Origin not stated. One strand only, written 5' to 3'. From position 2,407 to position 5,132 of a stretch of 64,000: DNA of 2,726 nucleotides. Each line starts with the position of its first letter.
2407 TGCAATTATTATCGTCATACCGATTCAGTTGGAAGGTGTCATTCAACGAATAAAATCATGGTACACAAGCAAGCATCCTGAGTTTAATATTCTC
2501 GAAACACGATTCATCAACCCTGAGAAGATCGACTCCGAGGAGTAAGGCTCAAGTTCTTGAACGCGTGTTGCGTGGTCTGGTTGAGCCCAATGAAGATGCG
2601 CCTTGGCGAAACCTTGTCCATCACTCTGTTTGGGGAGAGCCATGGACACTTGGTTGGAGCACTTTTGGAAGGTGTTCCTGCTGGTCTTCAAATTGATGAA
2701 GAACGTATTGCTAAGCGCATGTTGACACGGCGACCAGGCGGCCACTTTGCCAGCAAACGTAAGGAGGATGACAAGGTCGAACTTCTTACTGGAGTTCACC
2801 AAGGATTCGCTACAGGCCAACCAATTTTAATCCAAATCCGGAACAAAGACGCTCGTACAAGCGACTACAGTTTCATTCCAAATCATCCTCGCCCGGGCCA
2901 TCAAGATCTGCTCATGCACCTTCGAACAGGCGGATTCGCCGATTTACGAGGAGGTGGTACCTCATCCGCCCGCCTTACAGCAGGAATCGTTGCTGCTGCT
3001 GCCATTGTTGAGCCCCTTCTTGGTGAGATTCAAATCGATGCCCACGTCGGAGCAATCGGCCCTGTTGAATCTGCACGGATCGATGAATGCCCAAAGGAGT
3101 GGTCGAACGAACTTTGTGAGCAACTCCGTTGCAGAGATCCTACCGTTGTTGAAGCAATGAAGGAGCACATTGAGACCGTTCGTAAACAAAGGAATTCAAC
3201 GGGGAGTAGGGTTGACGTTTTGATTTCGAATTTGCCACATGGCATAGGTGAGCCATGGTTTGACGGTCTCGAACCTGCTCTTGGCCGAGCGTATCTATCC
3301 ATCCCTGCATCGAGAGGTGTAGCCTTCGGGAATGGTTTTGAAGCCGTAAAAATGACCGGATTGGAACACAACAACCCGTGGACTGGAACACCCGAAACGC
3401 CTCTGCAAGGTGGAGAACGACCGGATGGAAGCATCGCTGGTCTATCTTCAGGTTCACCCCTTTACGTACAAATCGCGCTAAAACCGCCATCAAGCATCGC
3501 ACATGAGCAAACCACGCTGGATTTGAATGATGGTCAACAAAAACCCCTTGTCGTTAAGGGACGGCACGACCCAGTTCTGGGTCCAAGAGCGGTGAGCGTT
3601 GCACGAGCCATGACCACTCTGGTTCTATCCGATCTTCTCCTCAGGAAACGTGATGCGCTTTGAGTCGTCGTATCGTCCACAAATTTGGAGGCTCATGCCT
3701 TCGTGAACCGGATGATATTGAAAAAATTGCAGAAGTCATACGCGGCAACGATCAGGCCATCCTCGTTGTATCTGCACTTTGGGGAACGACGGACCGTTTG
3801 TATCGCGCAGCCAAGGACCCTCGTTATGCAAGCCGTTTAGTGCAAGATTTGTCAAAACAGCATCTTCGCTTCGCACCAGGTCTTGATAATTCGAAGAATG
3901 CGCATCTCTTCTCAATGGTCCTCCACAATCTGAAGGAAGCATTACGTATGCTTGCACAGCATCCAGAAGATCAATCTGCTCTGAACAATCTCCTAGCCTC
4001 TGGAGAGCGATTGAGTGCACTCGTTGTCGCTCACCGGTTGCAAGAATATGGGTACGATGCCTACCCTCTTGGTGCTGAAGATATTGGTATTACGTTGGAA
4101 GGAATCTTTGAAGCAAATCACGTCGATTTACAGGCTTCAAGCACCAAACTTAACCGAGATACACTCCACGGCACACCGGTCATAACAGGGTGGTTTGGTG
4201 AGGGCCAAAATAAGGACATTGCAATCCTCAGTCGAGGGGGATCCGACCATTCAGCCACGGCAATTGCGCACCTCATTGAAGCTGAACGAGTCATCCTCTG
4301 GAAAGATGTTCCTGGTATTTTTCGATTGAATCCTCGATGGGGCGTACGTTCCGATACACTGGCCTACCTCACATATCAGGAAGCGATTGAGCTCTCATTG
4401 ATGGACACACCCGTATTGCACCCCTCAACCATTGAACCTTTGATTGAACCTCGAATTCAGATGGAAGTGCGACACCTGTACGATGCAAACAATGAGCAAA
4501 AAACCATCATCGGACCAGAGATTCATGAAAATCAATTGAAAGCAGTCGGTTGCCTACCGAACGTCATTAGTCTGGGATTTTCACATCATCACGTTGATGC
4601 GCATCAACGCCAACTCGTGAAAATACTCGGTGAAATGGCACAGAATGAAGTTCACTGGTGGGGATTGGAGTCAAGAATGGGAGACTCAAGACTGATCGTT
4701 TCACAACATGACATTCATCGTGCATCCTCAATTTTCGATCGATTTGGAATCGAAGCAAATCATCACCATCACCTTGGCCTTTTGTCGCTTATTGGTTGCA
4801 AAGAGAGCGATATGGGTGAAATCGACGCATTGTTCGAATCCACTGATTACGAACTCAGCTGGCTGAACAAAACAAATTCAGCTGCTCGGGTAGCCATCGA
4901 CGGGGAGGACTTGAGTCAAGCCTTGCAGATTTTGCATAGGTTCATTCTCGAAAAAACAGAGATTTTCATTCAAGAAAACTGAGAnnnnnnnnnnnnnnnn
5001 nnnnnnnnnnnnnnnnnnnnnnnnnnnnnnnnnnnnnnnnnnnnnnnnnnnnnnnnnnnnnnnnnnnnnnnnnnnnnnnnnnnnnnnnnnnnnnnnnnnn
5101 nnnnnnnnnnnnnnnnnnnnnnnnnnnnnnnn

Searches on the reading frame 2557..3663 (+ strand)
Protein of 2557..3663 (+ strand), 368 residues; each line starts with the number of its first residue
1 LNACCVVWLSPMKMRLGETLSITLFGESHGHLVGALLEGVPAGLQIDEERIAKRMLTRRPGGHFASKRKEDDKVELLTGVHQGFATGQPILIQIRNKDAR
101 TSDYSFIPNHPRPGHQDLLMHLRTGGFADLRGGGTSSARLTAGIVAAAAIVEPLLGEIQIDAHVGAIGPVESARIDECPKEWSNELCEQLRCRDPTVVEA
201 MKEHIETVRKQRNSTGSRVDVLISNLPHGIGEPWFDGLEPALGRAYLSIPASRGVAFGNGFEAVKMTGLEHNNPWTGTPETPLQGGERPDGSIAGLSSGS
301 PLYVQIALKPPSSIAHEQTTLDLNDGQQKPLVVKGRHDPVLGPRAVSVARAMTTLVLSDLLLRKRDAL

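Call 58: search_protein_families(library=pfam, proteins=[window:2557-3663:+], max_evalue=0.00001)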
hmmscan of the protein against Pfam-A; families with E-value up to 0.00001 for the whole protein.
window:2557-3663:+ (368 aa): 1 family
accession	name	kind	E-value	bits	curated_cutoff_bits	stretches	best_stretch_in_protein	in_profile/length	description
PF01264.26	Chorismate_synt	-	2.5e-98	329.3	27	1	20-362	1-327/327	Chorismate synthase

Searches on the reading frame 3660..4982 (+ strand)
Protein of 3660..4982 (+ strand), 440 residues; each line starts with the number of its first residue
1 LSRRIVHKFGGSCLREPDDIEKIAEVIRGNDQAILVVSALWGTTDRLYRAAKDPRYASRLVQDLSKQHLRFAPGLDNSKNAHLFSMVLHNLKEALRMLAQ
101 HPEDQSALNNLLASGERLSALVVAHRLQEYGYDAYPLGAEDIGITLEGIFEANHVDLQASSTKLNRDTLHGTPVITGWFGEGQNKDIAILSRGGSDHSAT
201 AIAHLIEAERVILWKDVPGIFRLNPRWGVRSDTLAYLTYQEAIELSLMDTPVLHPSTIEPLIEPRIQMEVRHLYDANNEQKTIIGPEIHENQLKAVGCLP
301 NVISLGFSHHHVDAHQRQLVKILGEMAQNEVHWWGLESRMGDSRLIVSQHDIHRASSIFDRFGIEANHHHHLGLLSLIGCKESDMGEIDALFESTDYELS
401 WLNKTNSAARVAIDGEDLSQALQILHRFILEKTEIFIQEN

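Call 58: search_protein_families(library=pfam, proteins=[window:3660-4982:+], max_evalue=0.00001)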
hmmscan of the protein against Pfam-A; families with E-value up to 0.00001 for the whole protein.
window:3660-4982:+ (440 aa): 1 family
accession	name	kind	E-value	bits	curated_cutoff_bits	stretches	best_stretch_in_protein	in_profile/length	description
PF00696.33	AA_kinase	-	3e-32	112.7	24.9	1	4-270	2-232/234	Amino acid kinase family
